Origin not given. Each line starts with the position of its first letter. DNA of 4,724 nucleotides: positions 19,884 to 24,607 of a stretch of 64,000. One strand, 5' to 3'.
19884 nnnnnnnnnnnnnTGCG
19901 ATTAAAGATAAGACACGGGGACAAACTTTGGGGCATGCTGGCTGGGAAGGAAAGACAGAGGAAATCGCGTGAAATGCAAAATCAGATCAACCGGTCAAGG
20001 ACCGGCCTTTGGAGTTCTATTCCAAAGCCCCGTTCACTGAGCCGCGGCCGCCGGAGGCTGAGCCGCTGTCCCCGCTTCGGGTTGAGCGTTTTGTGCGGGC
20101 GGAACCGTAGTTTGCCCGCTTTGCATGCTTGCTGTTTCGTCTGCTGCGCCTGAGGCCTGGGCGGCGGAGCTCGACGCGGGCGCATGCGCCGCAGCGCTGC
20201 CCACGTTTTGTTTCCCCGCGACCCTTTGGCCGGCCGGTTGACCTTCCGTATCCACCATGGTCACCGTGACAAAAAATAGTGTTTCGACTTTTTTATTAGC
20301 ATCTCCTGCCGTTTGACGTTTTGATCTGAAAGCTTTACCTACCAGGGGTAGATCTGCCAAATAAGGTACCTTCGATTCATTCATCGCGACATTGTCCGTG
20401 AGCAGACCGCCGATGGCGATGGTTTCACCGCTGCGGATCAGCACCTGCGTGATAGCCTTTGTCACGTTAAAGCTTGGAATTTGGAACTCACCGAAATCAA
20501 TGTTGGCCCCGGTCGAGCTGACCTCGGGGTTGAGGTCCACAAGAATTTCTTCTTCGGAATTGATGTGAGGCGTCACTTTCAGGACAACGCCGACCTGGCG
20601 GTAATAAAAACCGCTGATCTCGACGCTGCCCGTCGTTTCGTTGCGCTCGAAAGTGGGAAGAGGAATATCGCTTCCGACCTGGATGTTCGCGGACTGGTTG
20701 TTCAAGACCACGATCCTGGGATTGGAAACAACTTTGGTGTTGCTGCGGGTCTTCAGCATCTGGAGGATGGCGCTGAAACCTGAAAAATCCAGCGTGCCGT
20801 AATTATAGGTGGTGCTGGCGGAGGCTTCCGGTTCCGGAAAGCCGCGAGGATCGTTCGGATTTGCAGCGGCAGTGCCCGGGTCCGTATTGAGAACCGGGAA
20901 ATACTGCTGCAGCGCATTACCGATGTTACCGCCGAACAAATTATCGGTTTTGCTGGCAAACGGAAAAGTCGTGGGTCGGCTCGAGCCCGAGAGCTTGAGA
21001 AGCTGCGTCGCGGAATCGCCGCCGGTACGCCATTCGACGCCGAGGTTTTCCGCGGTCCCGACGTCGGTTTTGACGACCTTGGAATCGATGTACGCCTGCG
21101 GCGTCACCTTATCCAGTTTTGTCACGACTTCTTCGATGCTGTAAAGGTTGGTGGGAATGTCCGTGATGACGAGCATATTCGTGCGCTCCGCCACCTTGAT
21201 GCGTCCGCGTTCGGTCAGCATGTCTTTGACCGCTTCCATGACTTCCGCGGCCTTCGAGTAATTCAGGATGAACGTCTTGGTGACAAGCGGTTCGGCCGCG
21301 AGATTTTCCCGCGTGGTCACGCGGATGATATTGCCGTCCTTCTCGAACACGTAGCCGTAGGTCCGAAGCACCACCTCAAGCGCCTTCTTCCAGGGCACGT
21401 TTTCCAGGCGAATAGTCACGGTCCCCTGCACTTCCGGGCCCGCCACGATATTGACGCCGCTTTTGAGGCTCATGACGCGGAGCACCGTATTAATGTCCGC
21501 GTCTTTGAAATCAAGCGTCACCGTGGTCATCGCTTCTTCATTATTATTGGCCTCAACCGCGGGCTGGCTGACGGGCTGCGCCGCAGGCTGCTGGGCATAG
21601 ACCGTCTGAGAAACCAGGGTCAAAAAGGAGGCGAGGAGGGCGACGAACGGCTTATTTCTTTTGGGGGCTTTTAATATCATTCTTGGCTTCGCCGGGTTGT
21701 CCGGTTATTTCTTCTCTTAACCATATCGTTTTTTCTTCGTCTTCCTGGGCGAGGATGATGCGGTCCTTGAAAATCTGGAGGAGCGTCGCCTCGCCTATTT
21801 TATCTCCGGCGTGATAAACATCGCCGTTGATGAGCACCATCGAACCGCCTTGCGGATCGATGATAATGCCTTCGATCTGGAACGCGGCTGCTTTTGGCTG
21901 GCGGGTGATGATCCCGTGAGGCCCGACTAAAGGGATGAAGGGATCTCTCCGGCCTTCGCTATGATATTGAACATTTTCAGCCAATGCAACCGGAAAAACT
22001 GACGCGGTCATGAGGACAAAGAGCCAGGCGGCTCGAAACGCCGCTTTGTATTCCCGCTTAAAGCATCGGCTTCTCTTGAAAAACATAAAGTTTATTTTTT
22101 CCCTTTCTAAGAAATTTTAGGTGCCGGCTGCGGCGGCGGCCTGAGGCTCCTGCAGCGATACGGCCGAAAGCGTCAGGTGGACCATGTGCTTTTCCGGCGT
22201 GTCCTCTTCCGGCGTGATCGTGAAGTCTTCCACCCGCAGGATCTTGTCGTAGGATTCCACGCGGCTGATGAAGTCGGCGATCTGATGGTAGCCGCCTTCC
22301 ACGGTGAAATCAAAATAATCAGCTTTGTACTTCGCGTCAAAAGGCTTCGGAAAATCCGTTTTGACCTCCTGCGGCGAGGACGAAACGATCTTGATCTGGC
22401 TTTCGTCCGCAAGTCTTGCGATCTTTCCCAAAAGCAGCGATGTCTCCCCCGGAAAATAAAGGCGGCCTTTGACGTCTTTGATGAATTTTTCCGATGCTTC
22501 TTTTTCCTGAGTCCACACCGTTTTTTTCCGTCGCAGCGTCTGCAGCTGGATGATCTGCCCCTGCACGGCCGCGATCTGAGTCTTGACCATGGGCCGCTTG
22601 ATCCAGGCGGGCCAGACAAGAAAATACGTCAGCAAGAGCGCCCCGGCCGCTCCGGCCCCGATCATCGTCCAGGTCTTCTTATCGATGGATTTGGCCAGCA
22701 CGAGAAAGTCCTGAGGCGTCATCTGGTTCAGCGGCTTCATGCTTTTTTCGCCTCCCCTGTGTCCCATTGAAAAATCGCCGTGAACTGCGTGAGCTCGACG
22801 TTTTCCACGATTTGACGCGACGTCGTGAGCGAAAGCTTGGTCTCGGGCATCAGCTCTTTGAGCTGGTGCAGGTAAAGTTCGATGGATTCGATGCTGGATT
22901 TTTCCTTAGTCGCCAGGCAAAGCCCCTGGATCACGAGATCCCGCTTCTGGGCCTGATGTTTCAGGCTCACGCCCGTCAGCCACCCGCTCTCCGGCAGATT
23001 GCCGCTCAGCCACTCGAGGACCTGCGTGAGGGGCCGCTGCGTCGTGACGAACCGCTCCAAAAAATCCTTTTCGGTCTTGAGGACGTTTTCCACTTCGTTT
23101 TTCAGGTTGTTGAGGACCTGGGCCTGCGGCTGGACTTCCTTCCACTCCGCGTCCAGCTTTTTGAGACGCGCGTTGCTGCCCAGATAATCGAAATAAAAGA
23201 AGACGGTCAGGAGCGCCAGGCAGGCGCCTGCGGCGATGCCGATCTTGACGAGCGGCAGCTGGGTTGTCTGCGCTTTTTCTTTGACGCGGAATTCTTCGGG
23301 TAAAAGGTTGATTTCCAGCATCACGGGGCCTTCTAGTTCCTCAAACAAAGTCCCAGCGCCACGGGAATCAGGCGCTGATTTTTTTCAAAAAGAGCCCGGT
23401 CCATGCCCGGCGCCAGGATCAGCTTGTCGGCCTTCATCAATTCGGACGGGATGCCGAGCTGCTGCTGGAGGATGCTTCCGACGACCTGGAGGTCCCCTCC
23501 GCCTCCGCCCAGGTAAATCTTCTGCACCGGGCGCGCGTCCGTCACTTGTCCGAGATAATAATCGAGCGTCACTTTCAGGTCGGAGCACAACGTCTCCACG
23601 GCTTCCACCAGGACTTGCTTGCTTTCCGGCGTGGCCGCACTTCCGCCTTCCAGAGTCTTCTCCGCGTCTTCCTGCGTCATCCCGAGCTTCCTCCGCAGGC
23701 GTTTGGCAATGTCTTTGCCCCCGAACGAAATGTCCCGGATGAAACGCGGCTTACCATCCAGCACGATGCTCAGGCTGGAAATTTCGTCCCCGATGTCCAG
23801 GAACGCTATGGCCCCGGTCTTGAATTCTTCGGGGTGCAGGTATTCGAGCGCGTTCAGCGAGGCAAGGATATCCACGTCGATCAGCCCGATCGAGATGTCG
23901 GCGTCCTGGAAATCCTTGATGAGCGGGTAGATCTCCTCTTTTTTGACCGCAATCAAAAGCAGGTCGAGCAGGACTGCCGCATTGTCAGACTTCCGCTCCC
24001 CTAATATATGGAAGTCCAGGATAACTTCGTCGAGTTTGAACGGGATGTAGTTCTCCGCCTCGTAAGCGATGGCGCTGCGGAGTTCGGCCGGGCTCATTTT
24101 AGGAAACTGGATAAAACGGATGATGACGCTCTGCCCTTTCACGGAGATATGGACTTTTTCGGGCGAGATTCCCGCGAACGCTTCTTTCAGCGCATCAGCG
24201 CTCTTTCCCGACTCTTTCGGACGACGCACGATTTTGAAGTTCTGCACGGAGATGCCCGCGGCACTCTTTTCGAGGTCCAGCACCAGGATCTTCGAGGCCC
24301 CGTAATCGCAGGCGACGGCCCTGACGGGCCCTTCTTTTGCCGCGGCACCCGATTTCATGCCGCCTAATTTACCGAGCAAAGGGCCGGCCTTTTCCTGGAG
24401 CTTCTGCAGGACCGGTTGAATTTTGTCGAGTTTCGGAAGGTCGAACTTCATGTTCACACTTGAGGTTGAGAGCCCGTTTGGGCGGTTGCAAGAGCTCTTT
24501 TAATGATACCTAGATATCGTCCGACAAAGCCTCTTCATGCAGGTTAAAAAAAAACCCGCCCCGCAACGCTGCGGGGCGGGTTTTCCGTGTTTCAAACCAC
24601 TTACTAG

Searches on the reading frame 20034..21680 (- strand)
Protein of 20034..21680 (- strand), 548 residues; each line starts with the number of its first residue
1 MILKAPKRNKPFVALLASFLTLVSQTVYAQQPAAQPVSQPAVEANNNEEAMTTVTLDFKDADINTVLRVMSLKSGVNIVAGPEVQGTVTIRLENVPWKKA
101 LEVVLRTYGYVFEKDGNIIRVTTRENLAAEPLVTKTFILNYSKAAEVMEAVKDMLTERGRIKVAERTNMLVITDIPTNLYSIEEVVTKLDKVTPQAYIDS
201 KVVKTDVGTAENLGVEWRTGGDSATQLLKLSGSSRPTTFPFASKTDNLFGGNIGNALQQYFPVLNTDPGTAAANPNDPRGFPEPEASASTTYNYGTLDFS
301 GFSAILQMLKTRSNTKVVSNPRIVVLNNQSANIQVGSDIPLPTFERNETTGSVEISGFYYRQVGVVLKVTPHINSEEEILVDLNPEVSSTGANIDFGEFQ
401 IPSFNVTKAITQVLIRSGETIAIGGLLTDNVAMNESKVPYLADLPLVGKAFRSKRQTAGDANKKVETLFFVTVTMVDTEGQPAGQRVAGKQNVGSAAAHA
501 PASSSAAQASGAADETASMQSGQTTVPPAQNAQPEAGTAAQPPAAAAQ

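Call 70: search_protein_families(library=pfam, proteins=[window:20034-21680:-], max_evalue=0.00001)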
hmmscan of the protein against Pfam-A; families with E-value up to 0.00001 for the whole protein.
window:20034-21680:- (548 aa): 4 families
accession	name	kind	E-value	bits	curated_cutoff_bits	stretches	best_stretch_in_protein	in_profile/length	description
PF00263.26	Secretin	-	2.6e-39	135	27.5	1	309-476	2-168/169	Bacterial type II and III secretion system protein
PF03958.22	Secretin_N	-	1.9e-12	47.6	28.2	1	134-194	1-68/69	Bacterial type II/III secretion system short domain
PF07660.19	STN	-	4.8e-11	42.7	28.4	1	76-122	1-50/52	Secretin and TonB N terminus short domain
PF21305.2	type_II_gspD_N0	-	3.3e-09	36.9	27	1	56-121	1-71/71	GspD-like, N0 domain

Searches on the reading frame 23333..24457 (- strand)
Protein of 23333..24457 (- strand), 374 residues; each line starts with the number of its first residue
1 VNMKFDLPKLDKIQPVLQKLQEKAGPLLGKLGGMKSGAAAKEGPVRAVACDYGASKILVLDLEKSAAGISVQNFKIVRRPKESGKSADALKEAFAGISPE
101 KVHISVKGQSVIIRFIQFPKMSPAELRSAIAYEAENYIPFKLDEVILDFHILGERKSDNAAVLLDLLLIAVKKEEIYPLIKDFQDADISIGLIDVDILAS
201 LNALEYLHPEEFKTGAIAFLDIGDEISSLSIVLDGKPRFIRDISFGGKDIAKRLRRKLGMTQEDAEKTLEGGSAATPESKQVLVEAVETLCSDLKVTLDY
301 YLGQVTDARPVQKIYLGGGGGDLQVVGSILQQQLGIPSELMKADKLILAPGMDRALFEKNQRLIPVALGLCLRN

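Call 70: search_protein_families(library=pfam, proteins=[window:23333-24457:-], max_evalue=0.00001)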
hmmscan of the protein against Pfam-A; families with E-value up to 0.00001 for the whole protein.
window:23333-24457:- (374 aa): 1 family
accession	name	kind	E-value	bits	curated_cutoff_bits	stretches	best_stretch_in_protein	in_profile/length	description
PF11104.14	PilM_2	-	1.6e-42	146.1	27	1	53-373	5-338/340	Type IV pilus assembly protein PilM;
